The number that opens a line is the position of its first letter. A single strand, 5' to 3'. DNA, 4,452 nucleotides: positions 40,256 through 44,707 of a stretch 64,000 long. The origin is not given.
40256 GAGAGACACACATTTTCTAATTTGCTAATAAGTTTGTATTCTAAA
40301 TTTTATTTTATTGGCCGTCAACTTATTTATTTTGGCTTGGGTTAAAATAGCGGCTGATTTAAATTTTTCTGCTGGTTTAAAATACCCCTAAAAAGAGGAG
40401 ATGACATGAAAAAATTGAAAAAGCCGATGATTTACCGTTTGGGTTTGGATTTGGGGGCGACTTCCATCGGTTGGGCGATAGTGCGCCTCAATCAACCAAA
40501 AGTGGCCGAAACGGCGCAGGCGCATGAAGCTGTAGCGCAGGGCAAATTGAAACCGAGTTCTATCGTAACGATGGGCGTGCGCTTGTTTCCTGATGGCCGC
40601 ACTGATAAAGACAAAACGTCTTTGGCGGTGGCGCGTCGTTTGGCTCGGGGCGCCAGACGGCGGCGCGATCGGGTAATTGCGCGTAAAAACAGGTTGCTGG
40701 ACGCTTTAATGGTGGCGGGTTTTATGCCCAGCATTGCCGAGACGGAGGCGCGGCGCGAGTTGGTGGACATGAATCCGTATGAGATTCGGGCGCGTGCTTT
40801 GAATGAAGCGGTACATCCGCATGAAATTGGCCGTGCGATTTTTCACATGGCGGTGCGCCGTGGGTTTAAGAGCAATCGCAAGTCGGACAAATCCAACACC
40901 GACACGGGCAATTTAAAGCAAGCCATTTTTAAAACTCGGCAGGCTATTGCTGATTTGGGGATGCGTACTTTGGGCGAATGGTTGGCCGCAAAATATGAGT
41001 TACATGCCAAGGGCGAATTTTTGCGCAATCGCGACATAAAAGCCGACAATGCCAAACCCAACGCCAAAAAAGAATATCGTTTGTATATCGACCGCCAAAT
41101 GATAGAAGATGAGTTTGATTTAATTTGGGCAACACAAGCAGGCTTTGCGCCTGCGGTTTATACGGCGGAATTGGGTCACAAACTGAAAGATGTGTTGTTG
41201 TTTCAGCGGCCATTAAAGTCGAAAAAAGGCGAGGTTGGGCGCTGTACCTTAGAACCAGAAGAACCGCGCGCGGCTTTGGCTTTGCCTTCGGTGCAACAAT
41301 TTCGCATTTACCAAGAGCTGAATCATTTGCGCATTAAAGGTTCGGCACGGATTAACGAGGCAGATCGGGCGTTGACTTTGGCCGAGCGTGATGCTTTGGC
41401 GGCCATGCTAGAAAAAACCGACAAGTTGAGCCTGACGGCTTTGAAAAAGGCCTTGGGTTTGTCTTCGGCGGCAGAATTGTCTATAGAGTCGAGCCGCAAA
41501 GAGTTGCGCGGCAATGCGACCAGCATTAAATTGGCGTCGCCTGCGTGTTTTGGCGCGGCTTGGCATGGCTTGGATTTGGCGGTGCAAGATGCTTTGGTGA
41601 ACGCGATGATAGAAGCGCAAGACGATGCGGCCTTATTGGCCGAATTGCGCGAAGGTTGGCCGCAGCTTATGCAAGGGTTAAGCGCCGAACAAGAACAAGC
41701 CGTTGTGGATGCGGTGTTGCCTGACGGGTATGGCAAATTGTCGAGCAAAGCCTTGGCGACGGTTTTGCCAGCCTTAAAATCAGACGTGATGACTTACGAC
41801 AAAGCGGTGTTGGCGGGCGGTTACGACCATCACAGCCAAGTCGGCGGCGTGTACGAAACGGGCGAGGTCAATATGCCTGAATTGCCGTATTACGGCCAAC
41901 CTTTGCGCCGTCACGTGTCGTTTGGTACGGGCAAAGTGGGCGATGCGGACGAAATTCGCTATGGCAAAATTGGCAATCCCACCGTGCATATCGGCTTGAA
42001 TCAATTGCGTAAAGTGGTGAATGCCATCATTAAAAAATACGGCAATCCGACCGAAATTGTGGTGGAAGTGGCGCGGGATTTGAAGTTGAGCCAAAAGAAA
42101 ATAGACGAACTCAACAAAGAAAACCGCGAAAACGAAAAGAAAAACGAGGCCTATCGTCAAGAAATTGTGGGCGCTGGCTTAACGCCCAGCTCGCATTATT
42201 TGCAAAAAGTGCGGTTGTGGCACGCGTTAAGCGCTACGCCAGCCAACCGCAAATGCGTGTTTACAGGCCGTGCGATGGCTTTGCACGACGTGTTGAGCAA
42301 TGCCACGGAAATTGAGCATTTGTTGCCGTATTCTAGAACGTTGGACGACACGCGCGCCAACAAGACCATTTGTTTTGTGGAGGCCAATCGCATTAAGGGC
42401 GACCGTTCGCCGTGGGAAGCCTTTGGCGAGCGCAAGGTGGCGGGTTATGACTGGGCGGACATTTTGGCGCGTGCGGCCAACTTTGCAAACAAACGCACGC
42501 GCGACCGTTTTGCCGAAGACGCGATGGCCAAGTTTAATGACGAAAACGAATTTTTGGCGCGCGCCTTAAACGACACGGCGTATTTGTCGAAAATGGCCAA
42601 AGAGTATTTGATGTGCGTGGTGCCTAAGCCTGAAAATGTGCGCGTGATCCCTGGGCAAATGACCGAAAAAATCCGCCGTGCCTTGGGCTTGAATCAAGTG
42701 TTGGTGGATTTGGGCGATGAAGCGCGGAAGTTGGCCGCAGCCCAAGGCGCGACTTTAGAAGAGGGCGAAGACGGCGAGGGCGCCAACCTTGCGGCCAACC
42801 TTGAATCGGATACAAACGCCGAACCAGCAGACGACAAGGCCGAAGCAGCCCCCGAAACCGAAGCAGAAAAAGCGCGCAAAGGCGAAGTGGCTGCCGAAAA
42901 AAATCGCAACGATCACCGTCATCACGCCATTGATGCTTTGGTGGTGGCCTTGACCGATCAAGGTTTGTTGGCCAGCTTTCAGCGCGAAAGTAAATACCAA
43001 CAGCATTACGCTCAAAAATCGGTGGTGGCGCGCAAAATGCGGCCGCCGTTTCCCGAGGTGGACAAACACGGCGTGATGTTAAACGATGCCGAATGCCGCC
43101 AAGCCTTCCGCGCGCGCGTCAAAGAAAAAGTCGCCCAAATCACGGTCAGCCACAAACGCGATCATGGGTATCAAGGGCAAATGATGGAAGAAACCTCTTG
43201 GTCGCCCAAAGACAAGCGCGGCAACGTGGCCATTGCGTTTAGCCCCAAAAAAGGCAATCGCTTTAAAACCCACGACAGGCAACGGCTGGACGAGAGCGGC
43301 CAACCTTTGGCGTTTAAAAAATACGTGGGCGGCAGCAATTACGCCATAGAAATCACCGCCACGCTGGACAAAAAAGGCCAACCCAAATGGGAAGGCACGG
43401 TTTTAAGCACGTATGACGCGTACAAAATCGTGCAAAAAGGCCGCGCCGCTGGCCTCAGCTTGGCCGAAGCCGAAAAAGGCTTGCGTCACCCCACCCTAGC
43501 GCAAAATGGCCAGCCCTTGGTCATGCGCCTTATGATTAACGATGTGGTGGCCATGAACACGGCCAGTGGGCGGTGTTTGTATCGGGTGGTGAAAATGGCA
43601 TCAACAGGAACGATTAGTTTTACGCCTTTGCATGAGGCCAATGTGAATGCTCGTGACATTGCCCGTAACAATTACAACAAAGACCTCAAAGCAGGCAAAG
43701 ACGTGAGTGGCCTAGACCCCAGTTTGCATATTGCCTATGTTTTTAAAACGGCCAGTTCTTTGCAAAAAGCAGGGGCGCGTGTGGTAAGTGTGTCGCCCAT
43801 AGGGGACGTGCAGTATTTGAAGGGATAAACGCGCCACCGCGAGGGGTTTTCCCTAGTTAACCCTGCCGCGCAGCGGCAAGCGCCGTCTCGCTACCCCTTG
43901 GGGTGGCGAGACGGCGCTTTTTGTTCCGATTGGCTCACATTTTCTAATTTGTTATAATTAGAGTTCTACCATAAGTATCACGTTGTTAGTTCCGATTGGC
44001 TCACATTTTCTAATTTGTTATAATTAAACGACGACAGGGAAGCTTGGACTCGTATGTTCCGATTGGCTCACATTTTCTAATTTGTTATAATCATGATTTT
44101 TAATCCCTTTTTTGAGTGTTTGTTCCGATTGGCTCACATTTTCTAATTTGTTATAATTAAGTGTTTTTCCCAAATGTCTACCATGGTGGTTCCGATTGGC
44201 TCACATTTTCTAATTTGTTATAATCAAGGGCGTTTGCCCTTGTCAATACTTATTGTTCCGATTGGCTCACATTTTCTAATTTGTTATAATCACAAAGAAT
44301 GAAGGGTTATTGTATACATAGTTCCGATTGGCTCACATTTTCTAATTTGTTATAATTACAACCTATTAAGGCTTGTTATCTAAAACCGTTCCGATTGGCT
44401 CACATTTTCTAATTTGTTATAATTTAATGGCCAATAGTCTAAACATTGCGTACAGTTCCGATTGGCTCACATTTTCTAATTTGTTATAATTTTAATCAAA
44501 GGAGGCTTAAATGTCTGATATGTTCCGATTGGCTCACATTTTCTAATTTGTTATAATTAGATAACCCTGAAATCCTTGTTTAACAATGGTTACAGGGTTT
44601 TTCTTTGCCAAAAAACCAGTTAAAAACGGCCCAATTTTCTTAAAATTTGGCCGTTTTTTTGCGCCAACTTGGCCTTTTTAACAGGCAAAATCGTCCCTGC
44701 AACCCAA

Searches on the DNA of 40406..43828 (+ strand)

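Call 51: search_dna_similar(query=L100:3135-3940:+, collection=phages, mode=distant, max_evalue=10, max_rows=15)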
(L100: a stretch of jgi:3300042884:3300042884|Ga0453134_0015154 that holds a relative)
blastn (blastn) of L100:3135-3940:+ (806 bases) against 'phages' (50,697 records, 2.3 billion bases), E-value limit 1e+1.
Records with a match: 147; places in all: 147; records where one place covers at least 80% of the query: 0.
Best place of each record, by identity: >=99% 3; 95-99% 6; 90-95% 8; 80-90% 130.
By first word of the organism name: Escherichia 70; Lactococcus 21; Shigella 10; Staphylococcus 9; Vibrio 8; Enterobacteria 6; Tequatrovirus 5; Proteus 3; Bacteroides 3; Yersinia 2; and 9 more.
By host as written in the record: Escherichia coli 32; Lactococcus lactis 21; - 20; Escherichia coli B 9; Staphylococcus aureus 4; Escherichia sp. 4; Proteus mirabilis 3; Shigella flexneri; Shigella sonnei; Escherichia coli K12 3; and 38 more.
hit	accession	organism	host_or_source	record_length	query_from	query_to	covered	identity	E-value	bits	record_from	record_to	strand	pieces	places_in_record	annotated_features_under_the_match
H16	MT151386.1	Staphylococcus phage Twort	Staphylococcus hyicus DSM-17421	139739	83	641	7%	90.9%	3e+0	79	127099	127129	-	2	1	hypothetical protein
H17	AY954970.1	Staphylococcus phage Twort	-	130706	83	641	7%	90.9%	3e+0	79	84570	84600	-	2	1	ORF111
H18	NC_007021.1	Staphylococcus phage Twort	Staphylococcus aureus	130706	83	641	7%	90.9%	3e+0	79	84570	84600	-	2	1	ORF111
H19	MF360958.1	Salicola phage SCTP-2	Salicola sp. PV4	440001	354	399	6%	80.4%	2e-1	44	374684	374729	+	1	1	457: hypothetical protein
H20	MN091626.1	Staphylococcus phage PALS_2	Staphylococcus aureus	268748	357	401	6%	82.2%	2e-1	43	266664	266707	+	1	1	hypothetical protein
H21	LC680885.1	Staphylococcus phage S6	Staphylococcus aureus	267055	357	401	6%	82.2%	2e-1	43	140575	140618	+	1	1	hypothetical protein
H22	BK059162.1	Altiarchaeum virus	groundwater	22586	355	397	5%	82.2%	3e+0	39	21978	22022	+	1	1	none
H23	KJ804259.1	Staphylococcus phage 6ec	Homo sapiens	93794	145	186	5%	83.3%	2e-1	43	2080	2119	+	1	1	nuclease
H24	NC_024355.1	Staphylococcus phage 6ec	Homo sapiens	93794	145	186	5%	83.3%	2e-1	43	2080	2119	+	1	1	endonuclease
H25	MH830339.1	Proteus phage Stubb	Proteus mirabilis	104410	346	383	5%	83.7%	2e-1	43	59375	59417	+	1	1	none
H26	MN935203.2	Proteus phage VTCCBPA139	Proteus mirabilis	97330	346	383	5%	83.7%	2e-1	43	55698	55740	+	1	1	none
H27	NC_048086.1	Proteus phage Stubb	Proteus mirabilis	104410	346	383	5%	83.7%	2e-1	43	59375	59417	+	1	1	none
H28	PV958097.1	Escherichia phage T2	Escherichia coli K-12 BW25113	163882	347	383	5%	84.2%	3e+0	39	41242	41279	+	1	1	hypothetical protein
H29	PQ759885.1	Escherichia phage Pu-Krd-SF5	Escherichia coli B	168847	347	383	5%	84.2%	3e+0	39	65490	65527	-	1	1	hypothetical protein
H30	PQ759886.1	Escherichia phage Pu-Krd-SF6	Escherichia coli B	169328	347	383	5%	84.2%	3e+0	39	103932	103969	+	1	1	hypothetical protein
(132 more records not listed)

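Call 61: search_with_rna_model(model_id=R1, sources=[L009, L011, L013, L015, L017, L018, L023, L028, L029, L035, L038, L039, L041, L046, L052, L056, L058, L060, L062, L063, L071, L072, L074, L079, L082, L096, L097, L098, L099], max_evalue=0.001)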
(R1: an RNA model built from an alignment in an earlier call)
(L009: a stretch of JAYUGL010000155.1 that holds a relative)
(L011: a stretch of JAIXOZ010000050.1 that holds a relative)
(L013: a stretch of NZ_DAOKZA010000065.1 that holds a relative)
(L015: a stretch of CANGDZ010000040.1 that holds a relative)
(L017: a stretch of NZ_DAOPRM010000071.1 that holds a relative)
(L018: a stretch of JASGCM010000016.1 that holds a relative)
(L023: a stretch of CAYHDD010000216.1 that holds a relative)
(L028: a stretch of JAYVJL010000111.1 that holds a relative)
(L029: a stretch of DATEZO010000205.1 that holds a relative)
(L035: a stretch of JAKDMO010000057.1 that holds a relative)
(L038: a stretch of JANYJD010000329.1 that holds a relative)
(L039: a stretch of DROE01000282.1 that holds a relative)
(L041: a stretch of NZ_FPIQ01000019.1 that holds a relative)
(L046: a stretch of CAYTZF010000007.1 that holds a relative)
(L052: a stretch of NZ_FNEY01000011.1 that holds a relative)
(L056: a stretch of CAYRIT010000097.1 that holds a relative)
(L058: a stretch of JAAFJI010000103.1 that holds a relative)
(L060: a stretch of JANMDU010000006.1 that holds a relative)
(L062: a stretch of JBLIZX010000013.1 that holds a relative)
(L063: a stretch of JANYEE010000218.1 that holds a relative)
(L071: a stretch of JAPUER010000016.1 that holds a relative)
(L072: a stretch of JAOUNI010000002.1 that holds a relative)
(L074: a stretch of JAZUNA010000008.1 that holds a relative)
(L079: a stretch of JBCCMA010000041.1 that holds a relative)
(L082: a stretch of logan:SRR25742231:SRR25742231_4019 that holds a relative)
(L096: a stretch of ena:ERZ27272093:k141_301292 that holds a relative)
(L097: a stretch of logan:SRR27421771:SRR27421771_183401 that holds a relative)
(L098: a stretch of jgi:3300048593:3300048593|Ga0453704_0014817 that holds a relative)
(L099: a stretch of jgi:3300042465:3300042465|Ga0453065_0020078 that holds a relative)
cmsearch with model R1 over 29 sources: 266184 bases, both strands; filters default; matches with E-value up to 0.001: 27.
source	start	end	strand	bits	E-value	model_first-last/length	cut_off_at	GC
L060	5156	5236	-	104.7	7e-26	1-81/81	no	0.51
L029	5839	5918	-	103.1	1.8e-25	1-81/81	no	0.5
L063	5843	5923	-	102.8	2.3e-25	1-81/81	no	0.52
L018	5865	5945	-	101.9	4e-25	1-81/81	no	0.52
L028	5145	5225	-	101.8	4.1e-25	1-81/81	no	0.48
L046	2585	2665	-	101.1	6.4e-25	1-81/81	no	0.46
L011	5847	5927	-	99.9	1.3e-24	1-81/81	no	0.48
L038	5850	5929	-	99.7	1.5e-24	1-81/81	no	0.45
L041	5803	5883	-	97.6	5.7e-24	1-81/81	no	0.44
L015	5847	5927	-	95.4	2.2e-23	1-81/81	no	0.49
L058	5828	5908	-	94.2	4.6e-23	1-81/81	no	0.48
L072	5852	5931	-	91.3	2.7e-22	1-81/81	no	0.43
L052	5846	5926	-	89.3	9.6e-22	1-81/81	no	0.56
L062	523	603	-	89.2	9.9e-22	1-81/81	no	0.52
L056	5842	5935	-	86.8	4.4e-21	1-81/81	no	0.52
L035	5833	5914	-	86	7.4e-21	1-81/81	no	0.46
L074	1573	1653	-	86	7.4e-21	1-81/81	no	0.41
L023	3133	3225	-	85.2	1.2e-20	1-81/81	no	0.52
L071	5512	5605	-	85.1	1.3e-20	1-81/81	no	0.48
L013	5844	5939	-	78.9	6e-19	1-81/81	no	0.56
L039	125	203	-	76.6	2.4e-18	1-81/81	no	0.47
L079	5850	5930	-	73.7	1.5e-17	1-81/81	no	0.53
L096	930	1036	-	33.8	7.9e-07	1-81/81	no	0.35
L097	17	123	-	33.8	7.9e-07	1-81/81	no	0.35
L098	679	785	-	33.8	7.9e-07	1-81/81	no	0.35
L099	686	792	-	33.8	7.9e-07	1-81/81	no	0.35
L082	117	222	-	29.5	1.1e-05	1-81/81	no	0.35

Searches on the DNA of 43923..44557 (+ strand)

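Call 50: search_dna_similar(query=window:43923-44557:+, collection=phages, mode=distant, max_evalue=10, max_rows=15)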
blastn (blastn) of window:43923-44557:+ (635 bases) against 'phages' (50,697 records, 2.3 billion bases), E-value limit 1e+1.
Records with a match: 100; places in all: 101; records where one place covers at least 80% of the query: 0.
Best place of each record, by identity: 90-95% 6; 80-90% 93; 60-80% 1.
By first word of the organism name: Acinetobacter 51; Moraxella 22; Enterococcus 8; Campylobacter 5; Bacteriophage 4; Bacillus 2; Brochothrix 2; Helicobacter 1; Tegunavirus 1; Escherichia 1; and 3 more.
By host as written in the record: Moraxella catarrhalis 22; - 18; Acinetobacter baumannii 17; Enterococcus faecalis ATCC 700802 / V583 4; Acinetobacter baumannii AB5075 3; Campylobacter sp. 2; Acinetobacter pittii 2; Acinetobacter baumannii LUH 3712 2; and 24 more.
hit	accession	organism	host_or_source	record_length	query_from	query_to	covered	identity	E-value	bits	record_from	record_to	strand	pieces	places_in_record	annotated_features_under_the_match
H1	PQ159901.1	Helicobacter phage Pt11468_1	Helicobacter pylori Pt11468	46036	5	569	32%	85.2%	6e-1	239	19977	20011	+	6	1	structural protein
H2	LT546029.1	Enterococcus phage VFW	-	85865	79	246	10%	87.5%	2e+0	78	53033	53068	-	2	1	DNA gyrase subunit A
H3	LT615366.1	Enterococcus phage VPE25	-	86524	79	246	10%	87.5%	2e+0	78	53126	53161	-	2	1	DNA gyrase subunit A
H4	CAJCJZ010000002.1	Enterococcus phage vB_EfaS_140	Gamoneu cheese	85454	79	246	10%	87.5%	2e+0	78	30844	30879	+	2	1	Topoisomerase IV subunit A (EC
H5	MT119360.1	Enterococcus phage nattely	Enterococcus faecalis ATCC 700802 / V583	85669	79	246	10%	87.5%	2e+0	78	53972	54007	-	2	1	hypothetical protein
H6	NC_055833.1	Enterococcus phage nattely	Enterococcus faecalis ATCC 700802 / V583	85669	79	246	10%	87.5%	2e+0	78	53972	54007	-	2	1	DNA topoisomerase II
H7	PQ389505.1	Enterococcus phage vB_EfKM29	Enterococcus faecium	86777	79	246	10%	87.5%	2e+0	78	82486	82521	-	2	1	DNA gyrase subunit A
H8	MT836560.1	Bacteriophage sp.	human fecal samples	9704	455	502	8%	80.4%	8e+0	38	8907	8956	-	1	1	record has no annotation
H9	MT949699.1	Acinetobacter phage Maestro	Acinetobacter baumannii strain TP1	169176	564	607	7%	81.8%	5e-2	45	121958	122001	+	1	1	baseplate hub assembly protein | ribosome_binding_site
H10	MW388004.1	Acinetobacter phage Morttis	Acinetobacter baumannii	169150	564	607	7%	81.8%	5e-2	45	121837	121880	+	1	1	baseplate hub assembly protein | ribosome_binding_site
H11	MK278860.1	Acinetobacter phage AbTZA1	Acinetobacter baumannii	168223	564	607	7%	80.0%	8e+0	38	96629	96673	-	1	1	baseplate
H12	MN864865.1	Acinetobacter phage vB_AbaM_PhT2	Acinetobacter baumannii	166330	564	607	7%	80.0%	8e+0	38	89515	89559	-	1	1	baseplate hub assembly catalyst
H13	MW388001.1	Acinetobacter phage Minot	Acinetobacter baumannii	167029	564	607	7%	80.0%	8e+0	38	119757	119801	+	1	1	baseplate hub assembly chaperone | ribosome_binding_site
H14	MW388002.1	Acinetobacter phage Mokit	Acinetobacter baumannii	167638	564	607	7%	80.0%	8e+0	38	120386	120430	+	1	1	baseplate hub assembly chaperone | ribosome_binding_site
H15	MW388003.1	Acinetobacter phage Melin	Acinetobacter baumannii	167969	564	607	7%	80.0%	8e+0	38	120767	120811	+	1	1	baseplate hub assembly protein | ribosome_binding_site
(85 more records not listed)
